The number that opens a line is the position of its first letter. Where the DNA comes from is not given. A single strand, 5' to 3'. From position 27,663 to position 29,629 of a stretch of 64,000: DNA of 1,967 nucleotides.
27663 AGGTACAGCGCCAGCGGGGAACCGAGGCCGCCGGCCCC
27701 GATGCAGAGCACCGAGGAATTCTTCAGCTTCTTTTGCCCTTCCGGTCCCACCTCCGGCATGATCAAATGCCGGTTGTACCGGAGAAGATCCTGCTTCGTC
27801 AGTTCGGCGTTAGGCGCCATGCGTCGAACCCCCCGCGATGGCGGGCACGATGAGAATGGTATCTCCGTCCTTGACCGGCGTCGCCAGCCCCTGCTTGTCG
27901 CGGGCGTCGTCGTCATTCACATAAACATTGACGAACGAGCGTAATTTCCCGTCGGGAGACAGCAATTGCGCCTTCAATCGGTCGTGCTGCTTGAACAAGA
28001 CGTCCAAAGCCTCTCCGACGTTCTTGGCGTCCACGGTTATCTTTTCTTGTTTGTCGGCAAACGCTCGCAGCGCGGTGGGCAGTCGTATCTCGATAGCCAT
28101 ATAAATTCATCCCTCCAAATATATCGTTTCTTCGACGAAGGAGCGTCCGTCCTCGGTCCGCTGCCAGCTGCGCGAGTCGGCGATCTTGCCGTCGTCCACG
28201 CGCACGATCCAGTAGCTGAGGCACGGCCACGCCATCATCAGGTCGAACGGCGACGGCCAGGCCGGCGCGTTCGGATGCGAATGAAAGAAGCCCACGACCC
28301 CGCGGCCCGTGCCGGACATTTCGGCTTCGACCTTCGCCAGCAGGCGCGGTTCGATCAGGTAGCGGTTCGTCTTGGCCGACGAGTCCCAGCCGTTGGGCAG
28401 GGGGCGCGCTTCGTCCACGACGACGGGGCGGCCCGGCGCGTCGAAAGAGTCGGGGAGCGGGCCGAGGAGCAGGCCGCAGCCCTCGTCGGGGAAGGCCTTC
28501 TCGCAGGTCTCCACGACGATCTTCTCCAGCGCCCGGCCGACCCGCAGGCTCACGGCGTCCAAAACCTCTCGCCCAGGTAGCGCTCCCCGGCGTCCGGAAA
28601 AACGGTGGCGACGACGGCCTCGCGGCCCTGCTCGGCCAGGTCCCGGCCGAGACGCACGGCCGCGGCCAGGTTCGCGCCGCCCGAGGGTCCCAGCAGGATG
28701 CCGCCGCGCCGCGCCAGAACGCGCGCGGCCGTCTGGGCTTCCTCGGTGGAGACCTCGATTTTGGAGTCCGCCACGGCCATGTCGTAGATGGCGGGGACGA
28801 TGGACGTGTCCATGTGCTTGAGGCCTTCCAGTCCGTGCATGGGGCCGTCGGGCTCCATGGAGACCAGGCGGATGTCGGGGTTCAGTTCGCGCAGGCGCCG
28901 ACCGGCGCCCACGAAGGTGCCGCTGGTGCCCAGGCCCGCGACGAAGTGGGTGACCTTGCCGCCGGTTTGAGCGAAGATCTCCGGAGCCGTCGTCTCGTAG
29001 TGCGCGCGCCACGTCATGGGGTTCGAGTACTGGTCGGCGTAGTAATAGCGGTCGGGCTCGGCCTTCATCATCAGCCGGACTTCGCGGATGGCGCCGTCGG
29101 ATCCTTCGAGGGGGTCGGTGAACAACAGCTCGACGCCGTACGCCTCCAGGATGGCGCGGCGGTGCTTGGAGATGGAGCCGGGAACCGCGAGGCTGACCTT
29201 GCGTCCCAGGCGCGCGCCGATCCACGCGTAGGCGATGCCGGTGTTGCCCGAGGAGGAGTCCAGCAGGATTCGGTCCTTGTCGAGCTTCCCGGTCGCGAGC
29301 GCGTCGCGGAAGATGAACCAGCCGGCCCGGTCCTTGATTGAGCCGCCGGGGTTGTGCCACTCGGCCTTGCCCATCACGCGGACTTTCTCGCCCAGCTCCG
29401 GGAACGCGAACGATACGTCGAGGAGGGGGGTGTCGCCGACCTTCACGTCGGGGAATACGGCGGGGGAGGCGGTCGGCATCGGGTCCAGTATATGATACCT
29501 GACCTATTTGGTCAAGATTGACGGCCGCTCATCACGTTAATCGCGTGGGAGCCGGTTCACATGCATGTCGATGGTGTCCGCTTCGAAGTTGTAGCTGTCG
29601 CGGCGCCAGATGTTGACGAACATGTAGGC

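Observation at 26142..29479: CysO-dependent cysteine pathway operon whose sulfur carrier needs proteolytic activation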

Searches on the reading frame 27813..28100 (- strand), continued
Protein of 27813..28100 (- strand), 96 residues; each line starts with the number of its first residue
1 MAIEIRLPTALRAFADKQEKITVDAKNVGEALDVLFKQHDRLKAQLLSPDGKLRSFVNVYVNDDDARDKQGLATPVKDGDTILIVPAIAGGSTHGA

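Call 53: find_encoding_contigs(protein=P0109, flank=5000, max_places=2)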
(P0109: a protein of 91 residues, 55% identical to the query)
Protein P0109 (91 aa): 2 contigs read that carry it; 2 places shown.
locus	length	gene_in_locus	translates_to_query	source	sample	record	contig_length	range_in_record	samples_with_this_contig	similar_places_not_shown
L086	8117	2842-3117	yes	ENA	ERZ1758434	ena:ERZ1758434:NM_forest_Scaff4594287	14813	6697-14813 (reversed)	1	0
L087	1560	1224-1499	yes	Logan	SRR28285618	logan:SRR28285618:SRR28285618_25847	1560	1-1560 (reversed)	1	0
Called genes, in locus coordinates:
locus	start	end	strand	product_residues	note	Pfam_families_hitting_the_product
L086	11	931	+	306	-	PF01269:Fibrillarin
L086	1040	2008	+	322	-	PF00106:adh_short (faint), PF01073:3Beta_HSD, PF01370:Epimerase, PF02719:Polysacc_synt_2, PF04321:RmlD_sub_bind, PF07993:NAD_binding_4 (faint), PF13460:NAD_binding_10, PF16363:GDP_Man_Dehyd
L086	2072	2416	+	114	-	-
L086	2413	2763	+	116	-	-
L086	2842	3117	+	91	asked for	PF02597:ThiS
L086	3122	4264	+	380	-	PF00899:ThiF, PF00581:Rhodanese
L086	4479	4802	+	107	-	-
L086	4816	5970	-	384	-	PF08240:ADH_N, PF00107:ADH_zinc_N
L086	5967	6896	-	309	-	PF00106:adh_short, PF08659:KR, PF13561:adh_short_C2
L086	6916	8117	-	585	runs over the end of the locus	PF00149:Metallophos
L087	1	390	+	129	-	?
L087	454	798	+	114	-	-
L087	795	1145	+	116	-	-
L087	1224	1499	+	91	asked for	PF02597:ThiS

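Call 61: search_protein_families(library=pfam, proteins=[L024:5314-6525:+, L060:4446-5708:-, L084:4267-4611:+, L084:4611-4922:+], max_evalue=0.001)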
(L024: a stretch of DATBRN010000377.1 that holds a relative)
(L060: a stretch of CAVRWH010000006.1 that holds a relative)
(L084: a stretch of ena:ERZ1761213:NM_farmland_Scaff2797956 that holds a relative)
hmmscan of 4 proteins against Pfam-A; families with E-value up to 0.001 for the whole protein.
L024:5314-6525:+ (404 aa): 1 family
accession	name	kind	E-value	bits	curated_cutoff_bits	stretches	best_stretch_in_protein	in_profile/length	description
PF01053.26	Cys_Met_Meta_PP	-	2.7e-114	382.1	27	1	14-403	1-381/381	Cys/Met metabolism PLP-dependent enzyme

L060:4446-5708:- (421 aa): 4 families
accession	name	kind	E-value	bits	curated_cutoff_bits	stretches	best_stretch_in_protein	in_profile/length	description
PF01053.26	Cys_Met_Meta_PP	-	5.4e-111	371.3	27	1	16-418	2-380/381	Cys/Met metabolism PLP-dependent enzyme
PF01041.23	DegT_DnrJ_EryC1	-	1.8e-09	37.8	19.8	1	57-190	14-145/360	DegT/DnrJ/EryC1/StrS aminotransferase family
PF00266.25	Aminotran_5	-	4.2e-06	26.4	21.5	1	70-217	44-203/371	Aminotransferase class-V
PF00155.27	Aminotran_1_2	-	2.7e-05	24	19.7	1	63-190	35-185/361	Aminotransferase class I and II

L084:4267-4611:+ (115 aa): 0 families

L084:4611-4922:+ (104 aa): 0 families

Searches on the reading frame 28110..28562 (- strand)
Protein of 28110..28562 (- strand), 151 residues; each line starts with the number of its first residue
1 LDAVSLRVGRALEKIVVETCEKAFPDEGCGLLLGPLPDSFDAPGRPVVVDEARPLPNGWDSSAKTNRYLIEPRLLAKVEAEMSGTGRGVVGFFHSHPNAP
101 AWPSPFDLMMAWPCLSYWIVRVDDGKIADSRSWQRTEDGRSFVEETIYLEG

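Call 4: search_protein_families(library=pfam, proteins=[window:28110-28562:-], max_evalue=0.01)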
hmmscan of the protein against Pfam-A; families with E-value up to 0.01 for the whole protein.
window:28110-28562:- (151 aa): 2 families
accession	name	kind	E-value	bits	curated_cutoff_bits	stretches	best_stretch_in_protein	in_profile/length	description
PF14464.11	Prok-JAB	-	2.8e-18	66.3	25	1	13-135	5-113/114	Prokaryotic homologs of the JAB domain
PF01398.27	JAB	-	0.0016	18.7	22.5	1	87-108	85-105/117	JAB1/Mov34/MPN/PAD-1 ubiquitin protease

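Call 5: search_protein_families(library=ncbifam, proteins=[window:28110-28562:-], max_evalue=0.01)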
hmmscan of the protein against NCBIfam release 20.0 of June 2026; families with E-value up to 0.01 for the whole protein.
window:28110-28562:- (151 aa): 2 families
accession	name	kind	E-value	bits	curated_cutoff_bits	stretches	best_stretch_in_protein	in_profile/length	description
NF041370.1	desamp_Halo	equivalog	9.6e-14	51.4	130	1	14-136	9-122/133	desampylase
NF058523.1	6A-MBL_cap2_3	equivalog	0.00079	18.1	320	1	4-109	543-645/665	anti-phage 6A-MBL system cap2_3 protein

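Call 16: search_solved_structures(query=window:28110-28553:-, max_evalue=0.01, show_alignments=3)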
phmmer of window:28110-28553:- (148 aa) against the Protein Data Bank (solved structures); distinct sequences matched with E-value up to 0.01: 11.
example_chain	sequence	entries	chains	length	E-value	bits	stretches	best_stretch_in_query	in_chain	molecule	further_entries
2kcq_A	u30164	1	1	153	6.5e-13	52.3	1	17-144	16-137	Mov34/MPN/PAD-1 family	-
2kks_A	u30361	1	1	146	1.9e-08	37.8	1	12-137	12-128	Uncharacterized protein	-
1oi0_A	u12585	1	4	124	0.00099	22.5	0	72-116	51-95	HYPOTHETICAL PROTEIN AF2198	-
5cw6_A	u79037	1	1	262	0.0013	22.1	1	74-106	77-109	DrBRCC36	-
1r5x_A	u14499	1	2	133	0.0033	20.8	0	72-116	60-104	AfJAMM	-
6gvw_B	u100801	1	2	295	0.0034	20.8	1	75-106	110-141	Lys-63-specific deubiquitinase BRCC36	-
8pvy_A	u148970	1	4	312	0.0037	20.6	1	75-106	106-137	Lys-63-specific deubiquitinase BRCC36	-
6r8f_A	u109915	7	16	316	0.0038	20.6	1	75-106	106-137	Lys-63-specific deubiquitinase BRCC36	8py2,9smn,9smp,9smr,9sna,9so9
9sqv_A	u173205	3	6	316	0.004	20.5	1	75-106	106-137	Lys-63-specific deubiquitinase BRCC36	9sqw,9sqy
6h3c_B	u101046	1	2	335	0.0041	20.5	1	75-106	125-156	Lys-63-specific deubiquitinase BRCC36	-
5lda_A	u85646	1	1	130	0.0089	19.4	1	67-123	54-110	JAMM1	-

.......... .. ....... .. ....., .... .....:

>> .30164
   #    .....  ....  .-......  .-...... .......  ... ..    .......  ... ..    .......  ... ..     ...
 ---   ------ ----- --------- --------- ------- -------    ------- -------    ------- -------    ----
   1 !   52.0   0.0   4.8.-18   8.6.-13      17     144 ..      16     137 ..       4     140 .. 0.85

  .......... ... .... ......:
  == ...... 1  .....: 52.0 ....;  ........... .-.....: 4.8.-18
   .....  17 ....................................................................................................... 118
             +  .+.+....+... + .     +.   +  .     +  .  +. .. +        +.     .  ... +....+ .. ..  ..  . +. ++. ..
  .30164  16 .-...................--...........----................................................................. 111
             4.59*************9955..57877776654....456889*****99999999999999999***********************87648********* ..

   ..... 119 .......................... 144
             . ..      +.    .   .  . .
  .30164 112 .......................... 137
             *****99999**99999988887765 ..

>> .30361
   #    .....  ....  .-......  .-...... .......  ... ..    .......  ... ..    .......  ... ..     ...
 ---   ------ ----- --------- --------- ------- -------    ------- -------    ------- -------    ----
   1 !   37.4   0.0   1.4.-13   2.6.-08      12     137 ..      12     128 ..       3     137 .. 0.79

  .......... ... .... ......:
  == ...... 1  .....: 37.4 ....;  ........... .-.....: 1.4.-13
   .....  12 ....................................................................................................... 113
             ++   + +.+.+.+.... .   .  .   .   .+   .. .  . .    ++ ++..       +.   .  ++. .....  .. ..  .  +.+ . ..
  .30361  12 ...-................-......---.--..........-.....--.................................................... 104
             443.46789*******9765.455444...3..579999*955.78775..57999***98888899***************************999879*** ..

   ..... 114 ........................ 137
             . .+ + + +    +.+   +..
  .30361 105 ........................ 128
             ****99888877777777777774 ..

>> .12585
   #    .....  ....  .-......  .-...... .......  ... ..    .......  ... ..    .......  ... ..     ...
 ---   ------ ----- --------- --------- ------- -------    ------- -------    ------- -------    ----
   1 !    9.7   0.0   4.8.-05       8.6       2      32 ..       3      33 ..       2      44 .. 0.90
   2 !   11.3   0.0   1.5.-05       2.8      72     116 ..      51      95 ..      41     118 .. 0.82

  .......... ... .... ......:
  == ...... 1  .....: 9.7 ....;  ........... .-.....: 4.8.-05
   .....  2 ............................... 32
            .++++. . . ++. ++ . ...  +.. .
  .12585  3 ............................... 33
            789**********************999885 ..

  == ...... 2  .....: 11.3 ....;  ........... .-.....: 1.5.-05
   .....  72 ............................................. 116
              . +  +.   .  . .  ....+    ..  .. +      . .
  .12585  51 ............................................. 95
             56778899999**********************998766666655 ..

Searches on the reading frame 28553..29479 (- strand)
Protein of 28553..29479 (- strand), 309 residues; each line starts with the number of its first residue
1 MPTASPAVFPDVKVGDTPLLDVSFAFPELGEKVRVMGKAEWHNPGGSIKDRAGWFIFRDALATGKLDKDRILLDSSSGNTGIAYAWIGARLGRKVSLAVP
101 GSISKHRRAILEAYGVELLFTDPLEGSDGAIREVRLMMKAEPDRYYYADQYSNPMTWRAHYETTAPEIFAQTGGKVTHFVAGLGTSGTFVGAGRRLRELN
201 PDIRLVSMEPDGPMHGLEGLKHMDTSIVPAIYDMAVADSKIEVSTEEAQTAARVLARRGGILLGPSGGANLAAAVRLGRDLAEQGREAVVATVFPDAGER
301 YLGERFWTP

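Call 4: search_protein_families(library=pfam, proteins=[window:28553-29479:-], max_evalue=0.01)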
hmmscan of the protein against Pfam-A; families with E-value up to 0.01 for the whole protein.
window:28553-29479:- (309 aa): 1 family
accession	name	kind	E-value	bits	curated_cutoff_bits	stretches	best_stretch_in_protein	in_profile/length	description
PF00291.31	PALP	-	2.9e-59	201.2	35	1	14-295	5-294/295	Pyridoxal-phosphate dependent enzyme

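Call 5: search_protein_families(library=ncbifam, proteins=[window:28553-29479:-], max_evalue=0.01)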
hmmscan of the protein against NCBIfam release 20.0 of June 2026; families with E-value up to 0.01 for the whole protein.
window:28553-29479:- (309 aa): 27 families (the best 25 are shown)
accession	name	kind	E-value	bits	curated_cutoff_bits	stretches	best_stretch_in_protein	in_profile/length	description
TIGR01138.1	cysM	equivalog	1.3e-86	290.7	394.2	1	14-303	6-286/290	cysteine synthase B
TIGR01136.1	cysKM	subfamily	3.4e-85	286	344.15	1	14-304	5-296/299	cysteine synthase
TIGR01139.1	cysK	equivalog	6.7e-71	239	350.95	1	14-305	5-296/298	cysteine synthase A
NF008735.0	PRK11761.1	equivalog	4.2e-65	219.9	413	1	13-304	9-291/296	cysteine synthase CysM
NF007989.0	PRK10717.1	equivalog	1.5e-59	201.7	387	1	13-306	11-317/334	cysteine synthase A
TIGR01137.1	cysta_beta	equivalog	8.9e-57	192.7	510.25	1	13-303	8-307/457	cystathionine beta-synthase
TIGR03945.1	PLP_SbnA_fam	equivalog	1e-48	166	349.95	1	14-302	5-295/304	2,3-diaminopropionate biosynthesis protein SbnA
NF053679.1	CysteaSynCapA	equivalog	3.4e-40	137.8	600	1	14-303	14-316/329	cysteate synthase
NF052478.1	CystDsulMYC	equivalog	6.4e-18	65.2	600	1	31-303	35-322/354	L-cysteine desulfhydrase Cds1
NF005292.0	PRK06815.1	equivalog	1.8e-09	37.1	371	1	17-211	22-205/320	threonine/serine dehydratase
NF004170.0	PRK05638.1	equivalog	4.8e-09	35.3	421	1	13-186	63-222/442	threonine synthase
NF005035.0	PRK06450.1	equivalog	8.5e-09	34.7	301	1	35-180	67-199/338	threonine synthase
NF004996.0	PRK06381.1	equivalog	1.4e-08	34.1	266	1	15-192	14-183/319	threonine synthase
NF006094.0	PRK08246.1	subfamily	1.5e-08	34.4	331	1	14-212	21-202/310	serine/threonine dehydratase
TIGR00260.1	thrC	equivalog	4.8e-08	32.5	167.1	1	24-115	30-123/340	threonine synthase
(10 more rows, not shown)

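Call 15: search_solved_structures(query=window:28553-29479:-, max_evalue=1e-20, show_alignments=1)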
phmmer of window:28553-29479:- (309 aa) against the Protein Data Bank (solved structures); distinct sequences matched with E-value up to 1e-20: 109 (the best 60 are shown).
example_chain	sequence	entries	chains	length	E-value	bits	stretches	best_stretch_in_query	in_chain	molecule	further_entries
7n2t_A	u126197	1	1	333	2.5e-57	197.7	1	13-303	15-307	Cysteine synthase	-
9rj1_A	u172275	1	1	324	4.2e-55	190.4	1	14-304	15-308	Cysteine synthase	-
1z7w_A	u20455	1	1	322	9.1e-55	189.3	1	14-303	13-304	Cysteine synthase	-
2isq_A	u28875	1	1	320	9.6e-55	189.2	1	14-303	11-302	Cysteine synthase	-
2bhs_A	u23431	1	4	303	1.7e-54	188.4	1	13-303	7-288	CYSTEINE SYNTHASE B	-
2bht_A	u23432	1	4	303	1.7e-54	188.4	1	13-303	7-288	CYSTEINE SYNTHASE B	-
4aec_A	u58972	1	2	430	1.9e-54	188.3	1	15-304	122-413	CYSTEINE SYNTHASE, MITOCHONDRIAL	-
2v03_A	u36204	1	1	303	3.2e-54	187.5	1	13-303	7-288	Cysteine synthase B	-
1z7y_A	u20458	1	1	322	6.5e-54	186.5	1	14-303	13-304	Cysteine synthase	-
2jc3_A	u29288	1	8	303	2.4e-53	184.7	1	13-303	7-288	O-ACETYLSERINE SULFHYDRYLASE B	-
4il5_A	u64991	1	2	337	2.7e-53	184.5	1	14-304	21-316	Cysteine synthase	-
4jbn_A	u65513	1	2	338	2.8e-53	184.4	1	14-304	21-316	Cysteine synthase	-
3bm5_A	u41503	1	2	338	2.8e-53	184.4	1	14-304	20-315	Cysteine synthase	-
4jbl_A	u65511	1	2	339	2.8e-53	184.4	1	14-304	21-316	Cysteine synthase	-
2pqm_A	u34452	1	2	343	2.9e-53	184.4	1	14-304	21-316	Cysteine synthase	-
3dki_A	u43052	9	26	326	9.9e-45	156.4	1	15-303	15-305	Cysteine synthase B | O-phosphoserine sulfhydrylase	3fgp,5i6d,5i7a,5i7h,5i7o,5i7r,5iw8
3dwg_A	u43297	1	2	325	9.9e-45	156.4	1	15-303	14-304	Cysteine synthase B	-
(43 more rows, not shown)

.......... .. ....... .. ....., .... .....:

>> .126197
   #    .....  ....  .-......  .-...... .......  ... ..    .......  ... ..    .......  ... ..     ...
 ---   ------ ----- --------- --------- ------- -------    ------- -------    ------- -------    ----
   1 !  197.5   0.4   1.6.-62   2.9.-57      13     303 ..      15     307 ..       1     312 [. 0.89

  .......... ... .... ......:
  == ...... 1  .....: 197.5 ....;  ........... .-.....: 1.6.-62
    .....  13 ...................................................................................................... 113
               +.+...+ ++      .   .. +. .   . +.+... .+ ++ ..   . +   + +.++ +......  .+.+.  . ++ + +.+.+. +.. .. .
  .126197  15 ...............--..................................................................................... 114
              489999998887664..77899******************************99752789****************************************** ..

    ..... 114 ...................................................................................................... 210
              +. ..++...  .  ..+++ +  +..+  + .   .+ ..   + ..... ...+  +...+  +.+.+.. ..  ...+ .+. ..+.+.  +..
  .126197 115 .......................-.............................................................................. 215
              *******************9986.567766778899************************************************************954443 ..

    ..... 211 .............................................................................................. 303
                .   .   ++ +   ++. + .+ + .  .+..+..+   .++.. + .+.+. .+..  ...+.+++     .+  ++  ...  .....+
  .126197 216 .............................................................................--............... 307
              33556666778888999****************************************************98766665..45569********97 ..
